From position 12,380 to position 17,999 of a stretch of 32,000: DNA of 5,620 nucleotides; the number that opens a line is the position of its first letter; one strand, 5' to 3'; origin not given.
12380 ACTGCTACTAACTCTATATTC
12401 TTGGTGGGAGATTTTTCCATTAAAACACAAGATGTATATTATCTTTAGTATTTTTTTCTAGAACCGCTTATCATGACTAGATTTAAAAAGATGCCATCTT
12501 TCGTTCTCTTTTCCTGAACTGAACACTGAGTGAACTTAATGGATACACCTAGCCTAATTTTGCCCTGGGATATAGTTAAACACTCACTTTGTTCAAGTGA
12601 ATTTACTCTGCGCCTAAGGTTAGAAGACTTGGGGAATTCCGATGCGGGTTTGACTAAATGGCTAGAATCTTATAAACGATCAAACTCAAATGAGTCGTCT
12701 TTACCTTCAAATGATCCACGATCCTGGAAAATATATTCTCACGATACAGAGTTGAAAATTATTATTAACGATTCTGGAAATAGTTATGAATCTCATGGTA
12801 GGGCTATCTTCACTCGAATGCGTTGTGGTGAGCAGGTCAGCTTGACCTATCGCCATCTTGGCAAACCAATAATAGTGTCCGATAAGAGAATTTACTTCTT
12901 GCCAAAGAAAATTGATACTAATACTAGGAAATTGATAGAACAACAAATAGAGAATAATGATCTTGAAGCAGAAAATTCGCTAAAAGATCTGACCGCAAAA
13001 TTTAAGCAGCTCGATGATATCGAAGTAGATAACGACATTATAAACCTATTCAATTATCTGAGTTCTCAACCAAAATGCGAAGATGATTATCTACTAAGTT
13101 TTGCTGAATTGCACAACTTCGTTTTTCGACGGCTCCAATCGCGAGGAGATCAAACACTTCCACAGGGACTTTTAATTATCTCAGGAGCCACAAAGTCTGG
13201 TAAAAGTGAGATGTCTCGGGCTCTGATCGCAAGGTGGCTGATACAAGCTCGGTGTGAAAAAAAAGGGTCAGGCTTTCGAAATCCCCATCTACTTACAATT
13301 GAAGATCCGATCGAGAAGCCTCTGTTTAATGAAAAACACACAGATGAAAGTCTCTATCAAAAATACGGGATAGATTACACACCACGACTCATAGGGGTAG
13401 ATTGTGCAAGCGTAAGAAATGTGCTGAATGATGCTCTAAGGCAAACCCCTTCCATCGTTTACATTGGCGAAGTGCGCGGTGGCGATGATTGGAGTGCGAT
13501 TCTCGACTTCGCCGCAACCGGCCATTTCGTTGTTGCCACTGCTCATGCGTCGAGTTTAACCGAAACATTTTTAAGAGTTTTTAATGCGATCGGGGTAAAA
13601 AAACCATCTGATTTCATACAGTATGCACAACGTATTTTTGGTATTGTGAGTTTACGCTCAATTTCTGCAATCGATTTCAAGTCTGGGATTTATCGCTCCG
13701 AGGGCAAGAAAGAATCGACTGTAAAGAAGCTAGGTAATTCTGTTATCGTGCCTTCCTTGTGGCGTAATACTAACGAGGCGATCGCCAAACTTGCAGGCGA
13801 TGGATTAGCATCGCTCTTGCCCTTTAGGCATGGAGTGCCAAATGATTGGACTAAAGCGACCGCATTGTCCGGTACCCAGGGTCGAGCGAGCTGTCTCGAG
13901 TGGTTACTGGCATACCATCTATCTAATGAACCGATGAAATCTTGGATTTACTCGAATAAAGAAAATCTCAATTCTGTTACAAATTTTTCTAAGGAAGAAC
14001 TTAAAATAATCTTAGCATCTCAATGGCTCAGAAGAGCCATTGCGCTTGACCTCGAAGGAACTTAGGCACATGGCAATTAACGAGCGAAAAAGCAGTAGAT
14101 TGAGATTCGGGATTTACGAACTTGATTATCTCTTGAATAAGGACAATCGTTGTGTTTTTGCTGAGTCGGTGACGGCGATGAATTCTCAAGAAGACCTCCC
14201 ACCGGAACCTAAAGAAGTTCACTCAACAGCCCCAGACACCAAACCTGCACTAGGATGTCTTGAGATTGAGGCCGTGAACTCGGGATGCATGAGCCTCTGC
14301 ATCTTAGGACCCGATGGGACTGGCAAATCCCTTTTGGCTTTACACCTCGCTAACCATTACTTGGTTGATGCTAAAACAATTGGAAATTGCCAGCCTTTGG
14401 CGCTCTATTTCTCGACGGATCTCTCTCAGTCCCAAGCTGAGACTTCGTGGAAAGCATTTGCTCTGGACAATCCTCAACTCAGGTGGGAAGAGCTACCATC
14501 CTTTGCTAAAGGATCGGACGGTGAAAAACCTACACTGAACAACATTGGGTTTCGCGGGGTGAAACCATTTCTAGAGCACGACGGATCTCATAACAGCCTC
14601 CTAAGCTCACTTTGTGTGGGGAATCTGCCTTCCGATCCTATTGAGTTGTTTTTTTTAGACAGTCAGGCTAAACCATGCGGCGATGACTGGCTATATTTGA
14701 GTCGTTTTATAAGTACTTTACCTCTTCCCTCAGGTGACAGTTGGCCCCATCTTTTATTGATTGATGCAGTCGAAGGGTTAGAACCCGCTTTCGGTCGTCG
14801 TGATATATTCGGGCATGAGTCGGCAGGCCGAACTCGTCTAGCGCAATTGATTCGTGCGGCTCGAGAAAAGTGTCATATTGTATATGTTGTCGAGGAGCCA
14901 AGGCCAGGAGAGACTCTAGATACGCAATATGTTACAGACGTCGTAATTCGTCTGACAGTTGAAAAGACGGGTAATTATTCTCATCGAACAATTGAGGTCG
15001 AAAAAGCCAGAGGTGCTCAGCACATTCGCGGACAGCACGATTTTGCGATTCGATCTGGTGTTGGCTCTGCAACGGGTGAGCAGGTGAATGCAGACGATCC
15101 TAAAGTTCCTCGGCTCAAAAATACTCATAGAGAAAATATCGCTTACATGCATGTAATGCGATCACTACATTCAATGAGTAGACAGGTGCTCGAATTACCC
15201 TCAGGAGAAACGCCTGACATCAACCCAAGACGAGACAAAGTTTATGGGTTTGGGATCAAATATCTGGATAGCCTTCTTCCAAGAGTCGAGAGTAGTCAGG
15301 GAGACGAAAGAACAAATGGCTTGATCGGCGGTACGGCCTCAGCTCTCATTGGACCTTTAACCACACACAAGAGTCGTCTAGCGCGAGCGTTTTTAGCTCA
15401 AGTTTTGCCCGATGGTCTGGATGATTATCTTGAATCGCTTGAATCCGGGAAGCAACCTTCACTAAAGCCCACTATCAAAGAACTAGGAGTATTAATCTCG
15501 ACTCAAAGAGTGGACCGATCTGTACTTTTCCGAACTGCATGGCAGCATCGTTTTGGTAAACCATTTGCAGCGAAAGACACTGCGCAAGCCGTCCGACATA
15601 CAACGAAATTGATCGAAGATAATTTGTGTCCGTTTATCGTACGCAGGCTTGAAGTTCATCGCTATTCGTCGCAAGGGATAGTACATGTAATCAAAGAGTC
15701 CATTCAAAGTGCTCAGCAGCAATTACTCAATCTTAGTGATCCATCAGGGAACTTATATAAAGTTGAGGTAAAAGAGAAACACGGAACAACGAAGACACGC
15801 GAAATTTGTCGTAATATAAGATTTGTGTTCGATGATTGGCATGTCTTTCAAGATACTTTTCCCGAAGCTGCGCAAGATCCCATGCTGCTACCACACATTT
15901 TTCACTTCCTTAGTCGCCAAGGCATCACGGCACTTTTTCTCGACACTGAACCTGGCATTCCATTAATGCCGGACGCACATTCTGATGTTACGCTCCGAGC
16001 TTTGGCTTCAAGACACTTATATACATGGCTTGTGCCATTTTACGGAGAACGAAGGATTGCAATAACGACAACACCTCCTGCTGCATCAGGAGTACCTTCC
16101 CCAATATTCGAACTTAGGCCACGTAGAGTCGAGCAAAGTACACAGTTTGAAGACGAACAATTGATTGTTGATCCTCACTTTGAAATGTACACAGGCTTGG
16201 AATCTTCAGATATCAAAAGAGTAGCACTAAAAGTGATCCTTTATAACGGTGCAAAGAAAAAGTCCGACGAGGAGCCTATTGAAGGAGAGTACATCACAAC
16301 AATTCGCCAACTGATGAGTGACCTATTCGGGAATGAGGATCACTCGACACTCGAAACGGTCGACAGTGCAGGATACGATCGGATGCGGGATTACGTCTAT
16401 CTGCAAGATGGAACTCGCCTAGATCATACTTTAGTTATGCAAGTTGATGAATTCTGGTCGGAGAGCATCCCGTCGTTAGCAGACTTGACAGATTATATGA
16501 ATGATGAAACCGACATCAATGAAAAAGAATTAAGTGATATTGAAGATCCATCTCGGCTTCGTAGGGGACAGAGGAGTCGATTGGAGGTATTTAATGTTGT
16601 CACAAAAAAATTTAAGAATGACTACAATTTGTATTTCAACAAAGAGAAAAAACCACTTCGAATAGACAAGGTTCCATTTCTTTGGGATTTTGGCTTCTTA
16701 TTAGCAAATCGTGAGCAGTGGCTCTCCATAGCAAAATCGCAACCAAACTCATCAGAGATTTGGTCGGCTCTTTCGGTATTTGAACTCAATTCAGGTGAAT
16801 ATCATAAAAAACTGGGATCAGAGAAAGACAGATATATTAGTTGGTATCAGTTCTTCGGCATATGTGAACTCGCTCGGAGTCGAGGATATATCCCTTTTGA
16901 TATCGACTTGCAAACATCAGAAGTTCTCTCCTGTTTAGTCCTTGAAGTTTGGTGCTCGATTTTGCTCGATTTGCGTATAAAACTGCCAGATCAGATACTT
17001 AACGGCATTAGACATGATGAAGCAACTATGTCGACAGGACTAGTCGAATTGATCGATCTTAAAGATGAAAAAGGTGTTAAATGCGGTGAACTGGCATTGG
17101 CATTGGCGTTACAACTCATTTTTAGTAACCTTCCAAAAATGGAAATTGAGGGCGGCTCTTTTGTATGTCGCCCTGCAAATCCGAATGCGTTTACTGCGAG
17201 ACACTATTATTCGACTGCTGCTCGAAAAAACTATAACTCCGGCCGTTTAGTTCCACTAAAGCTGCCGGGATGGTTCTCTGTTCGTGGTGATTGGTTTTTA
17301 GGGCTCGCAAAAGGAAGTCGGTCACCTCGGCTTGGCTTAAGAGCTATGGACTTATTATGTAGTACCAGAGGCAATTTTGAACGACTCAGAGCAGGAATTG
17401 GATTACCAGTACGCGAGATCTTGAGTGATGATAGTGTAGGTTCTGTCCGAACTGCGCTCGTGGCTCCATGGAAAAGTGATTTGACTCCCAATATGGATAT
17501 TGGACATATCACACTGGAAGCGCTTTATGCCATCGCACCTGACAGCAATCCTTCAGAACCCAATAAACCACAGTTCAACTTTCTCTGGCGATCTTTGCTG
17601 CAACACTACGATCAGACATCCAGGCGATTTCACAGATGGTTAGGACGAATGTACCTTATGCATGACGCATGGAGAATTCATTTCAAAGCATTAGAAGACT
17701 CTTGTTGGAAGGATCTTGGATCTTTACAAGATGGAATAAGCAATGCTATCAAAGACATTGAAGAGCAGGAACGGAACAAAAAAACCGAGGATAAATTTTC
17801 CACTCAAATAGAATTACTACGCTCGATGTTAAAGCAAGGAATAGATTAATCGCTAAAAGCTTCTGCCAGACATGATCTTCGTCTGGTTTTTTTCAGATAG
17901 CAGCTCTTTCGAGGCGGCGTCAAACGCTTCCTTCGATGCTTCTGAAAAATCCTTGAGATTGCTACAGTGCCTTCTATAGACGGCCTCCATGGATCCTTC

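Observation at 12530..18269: Candidate undescribed system: orphan PilT/FlaI-type ATPase coupled to a giant double-KaiC-like ATPase with an SBP-like sensor domain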

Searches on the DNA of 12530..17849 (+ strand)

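Call 35: search_dna_similar(query=window:12530-17849:+, collection=plasmids, mode=near)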
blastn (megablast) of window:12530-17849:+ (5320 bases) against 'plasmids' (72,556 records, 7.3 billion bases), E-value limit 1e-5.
No match.

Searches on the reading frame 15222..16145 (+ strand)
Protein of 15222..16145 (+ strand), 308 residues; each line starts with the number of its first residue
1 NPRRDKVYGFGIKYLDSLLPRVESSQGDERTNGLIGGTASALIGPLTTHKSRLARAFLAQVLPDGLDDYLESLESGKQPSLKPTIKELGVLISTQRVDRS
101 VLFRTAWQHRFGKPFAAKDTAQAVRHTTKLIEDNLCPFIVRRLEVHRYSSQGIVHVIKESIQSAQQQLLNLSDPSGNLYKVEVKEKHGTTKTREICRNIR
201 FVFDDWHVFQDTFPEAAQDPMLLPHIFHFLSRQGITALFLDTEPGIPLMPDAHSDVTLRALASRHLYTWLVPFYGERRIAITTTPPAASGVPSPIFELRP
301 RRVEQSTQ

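Call 46: search_solved_structures(query=A5, max_evalue=10, show_alignments=1)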
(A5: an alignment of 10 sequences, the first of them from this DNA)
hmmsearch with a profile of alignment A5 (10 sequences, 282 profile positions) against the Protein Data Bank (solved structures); distinct sequences matched with E-value up to 10: 5.
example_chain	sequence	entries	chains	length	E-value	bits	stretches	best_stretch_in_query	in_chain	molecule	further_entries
1svd_M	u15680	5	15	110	0.048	16.4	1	232-255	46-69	Ribulose bisphosphate carboxylase small chain | Ribulose bisphosphate carboxylase small subunit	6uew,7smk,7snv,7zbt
8zn5_B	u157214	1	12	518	0.059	16.2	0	167-216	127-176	KaiC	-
5xz2_A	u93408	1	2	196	0.068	16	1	31-150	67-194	Adenylate kinase isoenzyme 1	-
5ycf_B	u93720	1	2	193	0.39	13.5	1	31-116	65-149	Adenylate kinase isoenzyme 1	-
5ycd_A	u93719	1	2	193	0.41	13.4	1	31-116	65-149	Adenylayte kinase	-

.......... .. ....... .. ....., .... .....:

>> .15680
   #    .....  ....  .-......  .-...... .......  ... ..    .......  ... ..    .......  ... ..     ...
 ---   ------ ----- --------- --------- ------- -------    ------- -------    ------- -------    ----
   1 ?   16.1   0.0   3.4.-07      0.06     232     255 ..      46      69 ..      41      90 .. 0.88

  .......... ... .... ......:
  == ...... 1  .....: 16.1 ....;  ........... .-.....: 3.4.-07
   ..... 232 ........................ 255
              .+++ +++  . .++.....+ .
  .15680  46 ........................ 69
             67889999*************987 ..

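Call 47: search_protein_families(library=pfam, alignment_id=A5, max_evalue=1)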
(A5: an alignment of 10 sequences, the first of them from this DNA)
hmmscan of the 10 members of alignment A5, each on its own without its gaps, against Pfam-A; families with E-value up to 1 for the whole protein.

A. member 1, seq(308 aa): 1 family
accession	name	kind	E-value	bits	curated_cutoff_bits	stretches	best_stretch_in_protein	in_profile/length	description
PF08269.17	dCache_2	-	0.031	13.9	26.5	1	118-209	7-98/298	Cache domain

B. families by the number of members that match (of 10 scanned): 11 families
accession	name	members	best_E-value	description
PF06745.19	ATPase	9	2.4e-09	KaiC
PF13481.12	AAA_25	1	0.0014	AAA domain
PF06133.16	Com_YlbF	1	0.005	Control of competence regulator ComK, YlbF/YmcA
PF08820.15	DUF1803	1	0.012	Domain of unknown function (DUF1803)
PF08269.17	dCache_2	1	0.031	Cache domain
PF09651.16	Cas_APE2256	1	0.032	CRISPR-associated protein (Cas_APE2256)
PF01907.25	Ribosomal_L37e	1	0.058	Ribosomal protein L37e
PF05010.19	TACC_C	1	0.06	Transforming acidic coiled-coil-containing protein (TACC), C-terminal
PF20661.2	SutA-RBD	1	0.1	SutA RNAP-binding domain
PF13401.12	AAA_22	1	0.12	AAA domain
PF05625.17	PAXNEB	1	0.12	PAXNEB protein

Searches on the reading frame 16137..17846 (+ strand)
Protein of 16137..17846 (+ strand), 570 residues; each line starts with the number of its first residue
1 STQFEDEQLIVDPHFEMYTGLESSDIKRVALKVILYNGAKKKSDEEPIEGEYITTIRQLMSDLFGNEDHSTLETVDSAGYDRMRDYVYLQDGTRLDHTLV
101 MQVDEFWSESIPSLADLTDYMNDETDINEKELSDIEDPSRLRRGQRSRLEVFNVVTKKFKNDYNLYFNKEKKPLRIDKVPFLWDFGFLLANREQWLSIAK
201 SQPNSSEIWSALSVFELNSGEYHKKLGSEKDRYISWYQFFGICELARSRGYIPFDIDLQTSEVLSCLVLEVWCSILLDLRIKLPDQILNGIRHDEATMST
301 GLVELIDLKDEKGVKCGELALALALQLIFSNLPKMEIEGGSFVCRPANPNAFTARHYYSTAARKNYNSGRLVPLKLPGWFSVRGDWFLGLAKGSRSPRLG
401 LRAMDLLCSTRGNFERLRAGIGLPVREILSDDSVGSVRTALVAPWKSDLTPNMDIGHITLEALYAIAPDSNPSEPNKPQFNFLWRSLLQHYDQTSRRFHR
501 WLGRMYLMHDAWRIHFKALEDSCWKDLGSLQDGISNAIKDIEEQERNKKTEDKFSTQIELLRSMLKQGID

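Call 40: predict_structure(alignment_id=A4)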
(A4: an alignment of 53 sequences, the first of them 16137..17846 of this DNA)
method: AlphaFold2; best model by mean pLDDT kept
length: 570 residues; sequences in the alignment: 53
mean_pLDDT: 83.5   pTM: 0.89
mean pLDDT of the five models: 83.5, 81.6, 81.3, 80.9, 78.9
residues with pLDDT >= 90: 298; 70-90: 164; 50-70: 91; < 50: 17
segments of 3 or more residues with pLDDT < 50: 1-4, 154-162
pLDDT, mean of each block of 10 residues (from residue 1): 50 81 91 87 59 92 81 89 87 90 84 90 69 56 71 55 52 80 95 95 91 92 69 88 95 95 95 93 84 64 95 92 94 94 93 96 83 95 94 93 91 92 84 86 79 87 85 60 89 93 95 80 62 72 69 89 93
secondary structure, 60 per line:
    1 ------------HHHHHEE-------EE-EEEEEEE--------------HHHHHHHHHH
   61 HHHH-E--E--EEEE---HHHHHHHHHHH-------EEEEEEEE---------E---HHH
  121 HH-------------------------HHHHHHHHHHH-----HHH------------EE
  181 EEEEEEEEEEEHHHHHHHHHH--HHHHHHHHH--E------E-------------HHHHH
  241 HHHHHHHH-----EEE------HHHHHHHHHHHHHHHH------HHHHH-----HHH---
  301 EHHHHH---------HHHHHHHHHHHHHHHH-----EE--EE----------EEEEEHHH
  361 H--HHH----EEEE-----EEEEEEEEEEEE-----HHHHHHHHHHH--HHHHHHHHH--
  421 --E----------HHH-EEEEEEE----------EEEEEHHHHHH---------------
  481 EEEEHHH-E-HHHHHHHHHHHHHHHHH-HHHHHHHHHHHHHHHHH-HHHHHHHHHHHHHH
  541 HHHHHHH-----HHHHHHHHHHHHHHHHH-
elements in order: H13-17 E30-36 H51-64 E72-75 H79-89 E97-104 H118-122 H148-158 E179-191 H192-201 H204-212 H236-248 E254-256 H263-278 H285-289 H302-306 H316-331 E353-357 H358-361 E371-374 E380-391 H397-407 H410-418 E438-444 E455-459 H460-465 E481-484 H491-507 H509-525 H527-547 H553-569

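Call 42: fold_search(model_id=the predicted structure, library=pdb)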
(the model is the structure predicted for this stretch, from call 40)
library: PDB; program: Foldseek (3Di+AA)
matches with E <= 10: 1107; with E <= 0.001: 915
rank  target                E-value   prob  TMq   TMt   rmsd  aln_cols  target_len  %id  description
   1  6dtr                  2.5e-10  1.00  0.42  0.58   8.1       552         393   16  Apo T. maritima MalE3 (released 2018-09-19)
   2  6dtq_A                7.9e-10  1.00  0.45  0.62   8.2       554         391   17  Maltose bound T. maritima MalE3 (released 2018-09-19)
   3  1eu8_A                1.4e-09  1.00  0.44  0.60   9.0       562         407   15  STRUCTURE OF TREHALOSE MALTOSE BINDING PROTEIN FROM THERMOCOCCUS LITORALIS (released 2001-03-14)
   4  6j9w_A                2.4e-09  1.00  0.45  0.60   9.1       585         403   13  Crystal structure of ABC transporter alpha-glycoside-binding protein in complex with trehalose (released 2019-10-30)
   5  6jar_A                2.7e-09  1.00  0.39  0.53   6.4       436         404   14  Crystal structure of ABC transporter alpha-glycoside-binding mutant protein R49A in complex with maltose (released 2019-10-30)
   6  6jam_A                4.2e-09  1.00  0.45  0.61   9.1       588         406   14  Crystal structure of ABC transporter alpha-glycoside-binding mutant protein R356A in complex with trehalose (released 2019-10-30)
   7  6jai_A                5.5e-09  1.00  0.39  0.53   6.5       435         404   14  Crystal structure of ABC transporter alpha-glycoside-binding mutant protein D118A in complex with maltose (released 2019-10-30)
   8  6jaz_A                5.5e-09  1.00  0.42  0.57  11.6       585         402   13  Crystal structure of ABC transporter alpha-glycoside-binding mutant protein W287F in complex with trehalose (released 2019-10-30)
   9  6jb0_A                5.8e-09  1.00  0.39  0.53   6.5       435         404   15  Crystal structure of ABC transporter alpha-glycoside-binding mutant protein W287A in complex with trehalose (released 2019-10-30)
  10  6jaq                  1.2e-08  1.00  0.39  0.53   6.7       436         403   15  Crystal structure of ABC transporter alpha-glycoside-binding mutant protein R356A in complex with glucose (released 2019-10-30)
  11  6jan_A                1.3e-08  1.00  0.41  0.56   6.3       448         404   16  Crystal structure of ABC transporter alpha-glycoside-binding mutant protein R356A in complex with maltose (released 2019-10-30)
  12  6jal                  1.3e-08  1.00  0.40  0.52   9.1       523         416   15  Crystal structure of ABC transporter alpha-glycoside-binding mutant protein R356A in ligand free form (released 2019-10-30)
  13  6j9y_A                1.4e-08  1.00  0.39  0.53   6.5       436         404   15  Crystal structure of ABC transporter alpha-glycoside-binding protein in complex with maltose (released 2019-10-30)
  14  7x0l_A                1.9e-08  1.00  0.44  0.59   9.7       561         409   11  Crystal structure of sugar binding protein CbpB complexed wtih cellotetraose from Clostridium thermocellum (released 2022-09-14)
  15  5ysf_A                2.0e-08  1.00  0.41  0.58  10.7       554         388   11  Crystal structure of beta-1,2-glucooligosaccharide binding protein in complex with sophoropentaose (released 2018-05-02)
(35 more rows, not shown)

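Call 59: search_protein_representatives(protein=window:16137-17846:+)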
Query: 570 residues. Proteins with E-value up to 0.001 (for the whole library): 518; up to 1e-10: 373; up to 1e-30: 241. The best 150 are listed.
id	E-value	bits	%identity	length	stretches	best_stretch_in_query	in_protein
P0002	6.9e-104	365.0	46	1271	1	4-513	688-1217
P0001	1.6e-100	353.9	46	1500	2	216-476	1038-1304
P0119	7.6e-77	275.7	37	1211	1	5-564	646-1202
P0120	2.8e-74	267.2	40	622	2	160-533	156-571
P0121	6.9e-70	252.7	39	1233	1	6-507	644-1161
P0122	1.1e-67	245.5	38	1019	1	5-515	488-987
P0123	1.1e-67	245.4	37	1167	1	7-502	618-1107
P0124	5.4e-66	239.9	40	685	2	138-511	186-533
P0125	1.3e-64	235.4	36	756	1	5-512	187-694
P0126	1.3e-64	235.3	39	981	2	226-516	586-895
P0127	4.2e-63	230.3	36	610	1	7-513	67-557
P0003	3.3e-62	227.4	37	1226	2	340-528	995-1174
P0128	1.6e-61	225.1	37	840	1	7-504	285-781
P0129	4.6e-61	223.6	37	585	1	3-508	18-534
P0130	1.0e-60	222.5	41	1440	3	6-221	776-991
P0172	8.2e-51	189.8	36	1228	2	170-513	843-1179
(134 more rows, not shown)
